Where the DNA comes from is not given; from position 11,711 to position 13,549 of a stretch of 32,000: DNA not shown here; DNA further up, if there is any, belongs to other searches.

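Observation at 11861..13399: TPR + ~14-strand beta-barrel outer-membrane protein with Slam / type-11-secretion-like architecture, flanked by secreted proteins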

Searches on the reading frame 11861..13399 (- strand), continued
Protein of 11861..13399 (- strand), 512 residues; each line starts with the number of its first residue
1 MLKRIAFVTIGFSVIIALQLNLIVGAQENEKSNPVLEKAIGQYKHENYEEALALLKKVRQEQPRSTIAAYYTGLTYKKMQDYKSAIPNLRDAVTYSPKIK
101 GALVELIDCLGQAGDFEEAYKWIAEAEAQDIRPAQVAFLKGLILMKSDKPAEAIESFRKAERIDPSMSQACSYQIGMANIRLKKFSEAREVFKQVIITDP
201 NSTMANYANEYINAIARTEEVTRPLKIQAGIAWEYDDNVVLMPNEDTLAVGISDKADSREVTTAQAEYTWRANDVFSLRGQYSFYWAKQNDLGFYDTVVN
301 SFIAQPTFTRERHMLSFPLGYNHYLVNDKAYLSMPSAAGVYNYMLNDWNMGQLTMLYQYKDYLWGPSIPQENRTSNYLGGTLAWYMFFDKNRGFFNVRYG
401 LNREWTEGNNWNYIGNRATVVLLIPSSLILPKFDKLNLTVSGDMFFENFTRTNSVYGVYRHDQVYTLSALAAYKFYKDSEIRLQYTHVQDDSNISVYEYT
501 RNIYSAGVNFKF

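Call 75: get_annotated_region(hit=H1, flank=5000)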
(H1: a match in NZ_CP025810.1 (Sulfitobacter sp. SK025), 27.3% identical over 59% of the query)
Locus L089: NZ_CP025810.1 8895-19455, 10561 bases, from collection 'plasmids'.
description: Sulfitobacter sp. SK025 plasmid unnamed2, complete sequence
organism: Sulfitobacter sp. SK025 (NCBI taxid 1389011)
taxonomy: Bacteria; Pseudomonadota; Alphaproteobacteria; Rhodobacterales; Roseobacteraceae; Sulfitobacter; Sulfitobacter sp. SK025
host: -; source: Marine surface water,North Sea (surface water); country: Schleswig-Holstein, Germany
typing (MOB-suite, as given by PLSDB): non-mobilizable
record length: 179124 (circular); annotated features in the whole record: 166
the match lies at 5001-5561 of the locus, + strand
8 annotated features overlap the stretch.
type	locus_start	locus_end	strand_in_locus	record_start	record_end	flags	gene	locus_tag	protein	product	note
CDS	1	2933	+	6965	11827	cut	-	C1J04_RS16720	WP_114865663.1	cytochrome P450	-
CDS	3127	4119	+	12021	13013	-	-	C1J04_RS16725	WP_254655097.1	transferrin-binding protein-like solute binding protein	-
CDS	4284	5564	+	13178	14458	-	-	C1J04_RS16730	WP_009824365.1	surface lipoprotein assembly modifier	-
CDS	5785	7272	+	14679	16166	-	-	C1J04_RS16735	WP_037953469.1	aldehyde dehydrogenase family protein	-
CDS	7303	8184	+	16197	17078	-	-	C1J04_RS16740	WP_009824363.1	NAD(P)-dependent oxidoreductase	-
CDS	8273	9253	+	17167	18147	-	-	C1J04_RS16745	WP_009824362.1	TRAP transporter substrate-binding protein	-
CDS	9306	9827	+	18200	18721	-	-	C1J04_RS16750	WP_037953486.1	TRAP transporter small permease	-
CDS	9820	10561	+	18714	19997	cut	-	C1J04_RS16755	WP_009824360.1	TRAP transporter large permease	GO:0008643 - carbohydrate transport [Evidence IEA]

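Call 81: search_dna_similar(query=L089:4284-5561:+, collection=plasmids, mode=protein, max_evalue=0.00001, max_rows=40, rows=spread)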
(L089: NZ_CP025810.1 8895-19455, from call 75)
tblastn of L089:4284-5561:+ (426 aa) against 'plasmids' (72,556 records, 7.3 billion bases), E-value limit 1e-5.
Records with a match: 26; places in all: 26; records where one place covers at least 80% of the query: 22.
Best place of each record, by identity: >=99% 1; 95-99% 6; <60% 19.
By first word of the organism name: Sulfitobacter 15; Acinetobacter 4; Sagittula 3; Ponticoccus 1; Nitratireductor 1; Erwinia 1; Shinella 1.
By predicted mobility (MOB-suite, as given by PLSDB): non-mobilizable 23; conjugative 2; mobilizable 1.
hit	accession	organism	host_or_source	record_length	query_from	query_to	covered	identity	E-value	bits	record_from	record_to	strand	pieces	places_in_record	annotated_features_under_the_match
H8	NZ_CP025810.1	Sulfitobacter sp. SK025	Marine surface water,North Sea (surface ...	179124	1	426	100%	100.0%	0e+0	873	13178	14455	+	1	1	surface lipoprotein assembly modifier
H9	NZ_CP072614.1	Sulfitobacter sp. CB2047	-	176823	1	426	100%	98.8%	0e+0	863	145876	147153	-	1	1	surface lipoprotein assembly modifier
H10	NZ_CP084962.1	Sulfitobacter pontiacus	cell culture,Seawater from the North ...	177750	1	426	100%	98.8%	0e+0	863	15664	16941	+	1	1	surface lipoprotein assembly modifier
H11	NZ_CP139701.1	Sulfitobacter pontiacus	Bacterial Culture,hydrothermal vent ...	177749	1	426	100%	98.8%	0e+0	863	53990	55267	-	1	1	surface lipoprotein assembly modifier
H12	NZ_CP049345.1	Sulfitobacter pontiacus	-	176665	1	426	100%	98.6%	0e+0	861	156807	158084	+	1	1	surface lipoprotein assembly modifier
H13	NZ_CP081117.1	Sulfitobacter pontiacus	-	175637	1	426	100%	98.4%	0e+0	860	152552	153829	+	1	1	surface lipoprotein assembly modifier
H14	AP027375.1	Sulfitobacter pontiacus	-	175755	1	426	100%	98.1%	0e+0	857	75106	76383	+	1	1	hypothetical protein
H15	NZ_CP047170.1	Ponticoccus alexandrii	surface sea water,shallow sea, symbosis ...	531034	21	426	95%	26.1%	6e-16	88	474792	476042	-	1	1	surface lipoprotein assembly modifier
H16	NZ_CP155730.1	Sagittula stellata E-37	Pure Culture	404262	66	426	85%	27.7%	7e-19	97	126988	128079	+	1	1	surface lipoprotein assembly modifier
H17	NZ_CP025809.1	Sulfitobacter sp. SK025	Marine surface water,North Sea (surface ...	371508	1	424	100%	23.2%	3e-12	76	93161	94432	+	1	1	surface lipoprotein assembly modifier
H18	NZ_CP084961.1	Sulfitobacter pontiacus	cell culture,Seawater from the North ...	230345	1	424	100%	23.0%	2e-12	77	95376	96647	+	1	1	surface lipoprotein assembly modifier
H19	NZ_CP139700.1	Sulfitobacter pontiacus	Bacterial Culture,hydrothermal vent ...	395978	1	424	100%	23.0%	2e-12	77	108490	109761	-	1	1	surface lipoprotein assembly modifier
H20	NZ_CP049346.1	Sulfitobacter pontiacus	-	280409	1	424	100%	23.0%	3e-12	76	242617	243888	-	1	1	surface lipoprotein assembly modifier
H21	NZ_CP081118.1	Sulfitobacter pontiacus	-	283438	1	424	100%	22.7%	4e-12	76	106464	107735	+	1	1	surface lipoprotein assembly modifier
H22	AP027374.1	Sulfitobacter pontiacus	-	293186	1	424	100%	22.7%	6e-12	76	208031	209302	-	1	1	hypothetical protein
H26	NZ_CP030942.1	Nitratireductor thuwali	-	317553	58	426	87%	25.1%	1e-24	114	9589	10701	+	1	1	surface lipoprotein assembly modifier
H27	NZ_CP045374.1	Sulfitobacter sp. THAF37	pure culture,Surface of a polyethylene ...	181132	38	426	91%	23.4%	4e-11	73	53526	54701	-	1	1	surface lipoprotein assembly modifier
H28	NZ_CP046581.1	Erwinia sp. E602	Soil,soil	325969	31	426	93%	22.8%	2e-15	86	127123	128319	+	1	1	porin family protein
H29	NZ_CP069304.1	Shinella sp. PSBB067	monoisolate,Minnesota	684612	51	418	86%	23.5%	6e-18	94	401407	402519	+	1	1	surface lipoprotein assembly modifier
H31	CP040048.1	Acinetobacter baumannii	Homo sapiens,blood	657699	211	426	51%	23.9%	4e-8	63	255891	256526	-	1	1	DUF560 domain-containing protein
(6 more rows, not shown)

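Call 82: get_annotated_region(hit=H15, flank=1500)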
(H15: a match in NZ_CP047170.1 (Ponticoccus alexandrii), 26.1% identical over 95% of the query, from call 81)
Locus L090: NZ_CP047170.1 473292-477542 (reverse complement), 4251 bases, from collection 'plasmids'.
description: Ponticoccus alexandrii strain C31 plasmid p-SCP4, complete sequence
organism: Ponticoccus alexandrii (NCBI taxid 1943633)
taxonomy: Bacteria; Pseudomonadota; Alphaproteobacteria; Rhodobacterales; Roseobacteraceae; Ponticoccus; Ponticoccus alexandrii
host: -; source: surface sea water,shallow sea, symbosis with harmful algal bloom algae; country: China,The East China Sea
typing (MOB-suite, as given by PLSDB): non-mobilizable; replicon rep_cluster_361,rep_cluster_610
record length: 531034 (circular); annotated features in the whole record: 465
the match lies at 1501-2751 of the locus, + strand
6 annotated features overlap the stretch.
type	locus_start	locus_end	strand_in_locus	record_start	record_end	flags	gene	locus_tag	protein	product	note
CDS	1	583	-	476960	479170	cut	-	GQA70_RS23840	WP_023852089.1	ATP-binding protein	-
CDS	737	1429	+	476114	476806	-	-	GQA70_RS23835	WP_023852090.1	hypothetical protein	-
CDS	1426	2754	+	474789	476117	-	-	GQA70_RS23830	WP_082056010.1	surface lipoprotein assembly modifier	-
CDS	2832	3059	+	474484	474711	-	-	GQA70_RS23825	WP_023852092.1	hypothetical protein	-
CDS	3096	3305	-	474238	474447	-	-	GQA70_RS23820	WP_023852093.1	hypothetical protein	-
CDS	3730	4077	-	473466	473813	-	-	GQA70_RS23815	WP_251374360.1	hypothetical protein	-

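Call 83: get_annotated_region(hit=H16, flank=1500)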
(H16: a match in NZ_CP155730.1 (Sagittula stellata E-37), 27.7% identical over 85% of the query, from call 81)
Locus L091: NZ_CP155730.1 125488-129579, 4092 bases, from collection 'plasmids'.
description: Sagittula stellata E-37 plasmid unnamed1, complete sequence
organism: Sagittula stellata E-37 (NCBI taxid 388399)
taxonomy: Bacteria; Pseudomonadota; Alphaproteobacteria; Rhodobacterales; Roseobacteraceae; Sagittula; Sagittula stellata; Sagittula stellata E-37
host: -; source: Pure Culture; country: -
typing (MOB-suite, as given by PLSDB): conjugative; replicon rep_cluster_508; relaxase MOBP; mating-pair formation MPF_T
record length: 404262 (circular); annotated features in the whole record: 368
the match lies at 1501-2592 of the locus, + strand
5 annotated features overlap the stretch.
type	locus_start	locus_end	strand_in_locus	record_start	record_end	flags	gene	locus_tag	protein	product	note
CDS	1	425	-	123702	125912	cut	-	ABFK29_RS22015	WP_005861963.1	ATP-binding protein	-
CDS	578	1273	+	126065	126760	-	-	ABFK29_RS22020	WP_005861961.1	hypothetical protein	-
CDS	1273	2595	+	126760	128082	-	-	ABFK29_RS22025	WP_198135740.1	surface lipoprotein assembly modifier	-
CDS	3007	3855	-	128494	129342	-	-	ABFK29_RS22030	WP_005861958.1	SDR family oxidoreductase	-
CDS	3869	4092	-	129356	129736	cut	-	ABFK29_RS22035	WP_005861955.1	hypothetical protein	-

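Call 84: get_annotated_region(hit=H17, flank=1500)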
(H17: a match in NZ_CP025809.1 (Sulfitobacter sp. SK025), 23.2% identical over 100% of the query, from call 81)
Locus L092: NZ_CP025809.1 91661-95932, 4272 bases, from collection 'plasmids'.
description: Sulfitobacter sp. SK025 plasmid unnamed1, complete sequence
organism: Sulfitobacter sp. SK025 (NCBI taxid 1389011)
taxonomy: Bacteria; Pseudomonadota; Alphaproteobacteria; Rhodobacterales; Roseobacteraceae; Sulfitobacter; Sulfitobacter sp. SK025
host: -; source: Marine surface water,North Sea (surface water); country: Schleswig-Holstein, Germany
typing (MOB-suite, as given by PLSDB): non-mobilizable
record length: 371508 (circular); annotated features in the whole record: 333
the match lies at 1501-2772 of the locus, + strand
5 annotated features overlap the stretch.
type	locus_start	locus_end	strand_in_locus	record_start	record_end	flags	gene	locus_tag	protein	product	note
CDS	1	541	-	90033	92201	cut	-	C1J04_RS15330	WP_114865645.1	ATPase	-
CDS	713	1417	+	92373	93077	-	-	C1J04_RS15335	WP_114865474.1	hypothetical protein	-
CDS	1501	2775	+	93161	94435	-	-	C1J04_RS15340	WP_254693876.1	surface lipoprotein assembly modifier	-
CDS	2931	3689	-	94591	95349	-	-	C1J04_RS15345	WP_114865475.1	enoyl-CoA hydratase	-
CDS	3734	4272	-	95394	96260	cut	-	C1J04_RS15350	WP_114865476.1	alpha/beta hydrolase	-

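Call 85: get_annotated_region(hit=H26, flank=1500)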
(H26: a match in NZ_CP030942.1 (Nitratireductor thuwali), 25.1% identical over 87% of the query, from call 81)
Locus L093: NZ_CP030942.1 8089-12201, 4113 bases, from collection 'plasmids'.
description: Nitratireductor thuwali strain Nit1536 plasmid p1536_1, complete sequence
organism: Nitratireductor thuwali (NCBI taxid 2267699)
taxonomy: Bacteria; Pseudomonadota; Alphaproteobacteria; Hyphomicrobiales; Phyllobacteriaceae; Nitratireductor; Nitratireductor thuwali
host: -; source: -; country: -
typing (MOB-suite, as given by PLSDB): non-mobilizable
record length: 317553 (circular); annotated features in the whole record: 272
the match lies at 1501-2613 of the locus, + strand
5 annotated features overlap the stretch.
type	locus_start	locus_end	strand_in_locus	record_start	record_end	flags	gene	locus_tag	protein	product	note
CDS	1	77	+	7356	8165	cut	-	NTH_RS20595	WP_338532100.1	IclR family transcriptional regulator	GO:0006355 - regulation of DNA-templated transcription [Evidence IEA]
CDS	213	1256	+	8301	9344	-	-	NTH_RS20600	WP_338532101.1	transferrin-binding protein-like solute binding protein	-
CDS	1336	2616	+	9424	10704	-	-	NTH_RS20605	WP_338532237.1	surface lipoprotein assembly modifier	-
CDS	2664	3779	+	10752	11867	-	-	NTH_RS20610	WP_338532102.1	helix-turn-helix transcriptional regulator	-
CDS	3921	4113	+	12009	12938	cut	-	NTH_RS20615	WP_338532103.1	ornithine cyclodeaminase family protein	-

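Call 86: get_annotated_region(hit=H27, flank=1500)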
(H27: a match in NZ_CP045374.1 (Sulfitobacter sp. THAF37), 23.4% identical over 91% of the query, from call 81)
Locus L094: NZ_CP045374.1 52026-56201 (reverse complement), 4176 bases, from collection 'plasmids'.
description: Sulfitobacter sp. THAF37 plasmid pTHAF37_b, complete sequence
organism: Sulfitobacter sp. THAF37 (NCBI taxid 2587855)
taxonomy: Bacteria; Pseudomonadota; Alphaproteobacteria; Rhodobacterales; Roseobacteraceae; Sulfitobacter; Sulfitobacter sp. THAF37
host: -; source: pure culture,Surface of a polyethylene microplastic particle present in tank 6 of a marine aquarium ...; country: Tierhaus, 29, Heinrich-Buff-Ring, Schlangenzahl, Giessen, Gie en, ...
typing (MOB-suite, as given by PLSDB): non-mobilizable
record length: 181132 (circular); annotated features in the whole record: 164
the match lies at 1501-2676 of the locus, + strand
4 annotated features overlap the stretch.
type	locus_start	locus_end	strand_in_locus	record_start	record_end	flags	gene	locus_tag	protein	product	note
CDS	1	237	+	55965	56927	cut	-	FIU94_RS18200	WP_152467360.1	oligopeptide/dipeptide ABC transporter ATP-binding protein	-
CDS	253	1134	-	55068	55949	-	hemF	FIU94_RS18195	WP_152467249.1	oxygen-dependent coproporphyrinogen oxidase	GO:0006779 - porphyrin-containing compound biosynthetic process [Evidence IEA]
CDS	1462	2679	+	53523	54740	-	-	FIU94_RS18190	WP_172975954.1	surface lipoprotein assembly modifier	-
CDS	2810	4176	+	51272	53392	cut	-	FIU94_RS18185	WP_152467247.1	ATP-binding protein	-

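Call 87: get_annotated_region(hit=H28, flank=1500)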
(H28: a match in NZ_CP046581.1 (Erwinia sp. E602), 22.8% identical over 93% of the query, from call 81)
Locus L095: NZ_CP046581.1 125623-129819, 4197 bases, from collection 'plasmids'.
description: Erwinia sp. E602 plasmid unnamed1, complete sequence
organism: Erwinia sp. E602 (NCBI taxid 2675378)
taxonomy: Bacteria; Pseudomonadota; Gammaproteobacteria; Enterobacterales; Erwiniaceae; Erwinia; Erwinia sp. E602
host: -; source: Soil,soil; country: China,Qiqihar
typing (MOB-suite, as given by PLSDB): non-mobilizable
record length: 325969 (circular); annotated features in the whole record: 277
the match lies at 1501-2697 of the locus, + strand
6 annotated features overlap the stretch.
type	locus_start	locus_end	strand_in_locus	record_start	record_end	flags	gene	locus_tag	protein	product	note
CDS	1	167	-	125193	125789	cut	-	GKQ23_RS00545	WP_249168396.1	cytochrome b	GO:0022904 - respiratory electron transport chain [Evidence IEA]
CDS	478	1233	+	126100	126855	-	-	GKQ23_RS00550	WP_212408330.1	Slam-dependent surface lipoprotein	-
CDS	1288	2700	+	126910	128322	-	-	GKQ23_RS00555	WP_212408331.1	porin family protein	-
CDS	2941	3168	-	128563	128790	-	-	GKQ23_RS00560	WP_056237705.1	YgdI/YgdR family lipoprotein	-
CDS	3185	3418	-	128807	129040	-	-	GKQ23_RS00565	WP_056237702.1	YgdI/YgdR family lipoprotein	-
CDS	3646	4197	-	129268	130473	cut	-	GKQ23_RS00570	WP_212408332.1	diguanylate phosphodiesterase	-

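Call 88: get_annotated_region(hit=H29, flank=1500)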
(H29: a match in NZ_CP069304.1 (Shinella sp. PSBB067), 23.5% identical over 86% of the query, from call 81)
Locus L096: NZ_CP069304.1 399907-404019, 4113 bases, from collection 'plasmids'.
description: Shinella sp. PSBB067 plasmid unnamed2, complete sequence
organism: Shinella sp. PSBB067 (NCBI taxid 2715959)
taxonomy: Bacteria; Pseudomonadota; Alphaproteobacteria; Hyphomicrobiales; Rhizobiaceae; Shinella; Shinella sp. PSBB067
host: -; source: monoisolate,Minnesota; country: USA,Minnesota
typing (MOB-suite, as given by PLSDB): non-mobilizable
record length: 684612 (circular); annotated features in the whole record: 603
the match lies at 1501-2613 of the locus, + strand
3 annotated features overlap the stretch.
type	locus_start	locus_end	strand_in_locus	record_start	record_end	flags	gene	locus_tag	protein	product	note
CDS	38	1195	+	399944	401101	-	-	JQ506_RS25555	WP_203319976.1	hypothetical protein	-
CDS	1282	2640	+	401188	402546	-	-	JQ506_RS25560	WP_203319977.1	surface lipoprotein assembly modifier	-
CDS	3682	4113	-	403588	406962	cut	-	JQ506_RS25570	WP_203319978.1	ATP-binding protein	-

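Call 89: get_annotated_region(hit=H31, flank=2000)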
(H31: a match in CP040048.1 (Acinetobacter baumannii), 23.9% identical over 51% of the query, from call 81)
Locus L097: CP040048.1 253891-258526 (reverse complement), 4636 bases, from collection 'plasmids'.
description: Acinetobacter baumannii strain VB1190 plasmid unnamed1, complete sequence
organism: Acinetobacter baumannii (NCBI taxid 470)
taxonomy: Bacteria; Pseudomonadota; Gammaproteobacteria; Moraxellales; Moraxellaceae; Acinetobacter; Acinetobacter baumannii
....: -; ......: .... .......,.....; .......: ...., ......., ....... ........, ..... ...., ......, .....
typing (MOB-suite, as given by PLSDB): non-mobilizable
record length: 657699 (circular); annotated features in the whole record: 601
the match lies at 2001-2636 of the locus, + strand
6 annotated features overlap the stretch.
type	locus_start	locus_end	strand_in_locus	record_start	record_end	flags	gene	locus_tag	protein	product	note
CDS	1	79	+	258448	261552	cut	-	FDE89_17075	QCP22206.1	TonB-dependent receptor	-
CDS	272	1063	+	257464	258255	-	-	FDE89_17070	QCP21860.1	transferrin-binding protein-like solute binding protein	-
CDS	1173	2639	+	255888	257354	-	-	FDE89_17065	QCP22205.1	DUF560 domain-containing protein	-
CDS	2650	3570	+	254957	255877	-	-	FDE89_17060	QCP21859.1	energy transducer TonB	-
CDS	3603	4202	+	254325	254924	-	-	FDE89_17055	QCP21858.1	biliverdin-producing heme oxygenase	-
CDS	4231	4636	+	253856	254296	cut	-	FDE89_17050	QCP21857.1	DUF454 domain-containing protein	-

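Call 103: search_protein_families(library=pfam, proteins=[L019:9437-10228:+, L026:7468-8043:+, L012:15000-15494:+, L077:10492-11145:+, L054:10214-10792:-, L061:2134-8685:+, L034:3294-11222:+], max_evalue=0.01)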
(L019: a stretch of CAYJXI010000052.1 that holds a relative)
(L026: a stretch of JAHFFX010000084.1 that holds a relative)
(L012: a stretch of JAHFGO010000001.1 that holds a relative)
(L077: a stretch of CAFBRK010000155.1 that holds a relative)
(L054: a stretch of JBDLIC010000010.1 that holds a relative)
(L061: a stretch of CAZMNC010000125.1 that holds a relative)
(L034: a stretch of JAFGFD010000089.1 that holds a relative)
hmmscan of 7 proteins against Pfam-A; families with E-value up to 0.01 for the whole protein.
L019:9437-10228:+ (263 aa): 2 families
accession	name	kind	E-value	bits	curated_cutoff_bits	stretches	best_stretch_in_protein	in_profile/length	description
PF13624.11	SurA_N_3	-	0.00019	21.7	27.2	1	3-97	10-113/162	SurA-like N-terminal domain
PF13145.12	Rotamase_2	-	0.0024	19.1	27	1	126-229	1-120/121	PPIC-type PPIASE domain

L026:7468-8043:+ (191 aa): 2 families
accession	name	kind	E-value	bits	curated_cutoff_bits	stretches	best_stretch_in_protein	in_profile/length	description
PF00672.30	HAMP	-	5.8e-06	27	25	1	88-138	2-52/53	HAMP domain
PF07264.17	EI24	-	0.00054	20.6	32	1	23-112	20-99/199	Sulfate transporter CysZ/Etoposide-induced protein 2.4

L012:15000-15494:+ (164 aa): 0 families

L077:10492-11145:+ (217 aa): 3 families
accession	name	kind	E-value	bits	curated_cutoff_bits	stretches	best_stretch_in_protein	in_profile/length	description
PF00196.25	GerE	-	1.2e-19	70.1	23.5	1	158-213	2-57/57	Bacterial regulatory proteins, luxR family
PF21155.3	VpsT-like_REC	-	2.6e-07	31.3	27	1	14-135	6-124/124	VpsT-like, receiver domain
PF08281.18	Sigma70_r4_2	-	0.005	16.9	25.7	0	159-200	11-53/54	Sigma-70, region 4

L054:10214-10792:- (192 aa): 7 families
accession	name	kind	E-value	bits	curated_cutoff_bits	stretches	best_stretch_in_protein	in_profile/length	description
PF00196.25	GerE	-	5.6e-15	55.2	23.5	1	136-187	3-54/57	Bacterial regulatory proteins, luxR family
PF13412.12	HTH_24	-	0.00012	22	21.9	1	150-176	17-43/48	Winged helix-turn-helix DNA-binding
PF00989.32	PAS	-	0.00048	20.6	22.6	1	11-44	2-34/113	PAS fold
PF08281.18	Sigma70_r4_2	-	0.0024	17.9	25.7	1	143-177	19-53/54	Sigma-70, region 4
PF11080.13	GhoS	-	0.0064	16.9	21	0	6-51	17-64/94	Endoribonuclease GhoS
PF14493.12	HTH_40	-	0.0073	17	27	0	147-177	9-39/89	Helix-turn-helix domain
PF12728.13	HTH_17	-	0.0082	16.8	27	0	151-173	2-24/51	Helix-turn-helix domain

L061:2134-8685:+ (2183 aa): 6 families
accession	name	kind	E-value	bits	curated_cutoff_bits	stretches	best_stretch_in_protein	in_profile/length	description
PF04773.18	FecR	-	1.2e-09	38.9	24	1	63-150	2-78/97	FecR protein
PF19077.6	Big_13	-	3.9e-07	30.9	27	1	310-391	28-101/102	Bacterial Ig-like domain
PF16389.11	DUF4998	-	0.00018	21.5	29.1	1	313-436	35-158/199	Domain of unknown function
PF07495.19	Y_Y_Y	-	0.00024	21.4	26.6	1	336-386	6-58/65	Y_Y_Y domain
PF00801.26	PKD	-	0.00055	20.3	23.5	0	414-468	16-74/80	PKD domain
PF22352.2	K319L-like_PKD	-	0.0055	17.1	27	0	346-382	41-77/84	K319L-like, PKD domain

L034:3294-11222:+ (2642 aa): 1 family
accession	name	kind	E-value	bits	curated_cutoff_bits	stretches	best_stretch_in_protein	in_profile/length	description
PF04773.18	FecR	-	4e-25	88.5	24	2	75-173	2-95/97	FecR protein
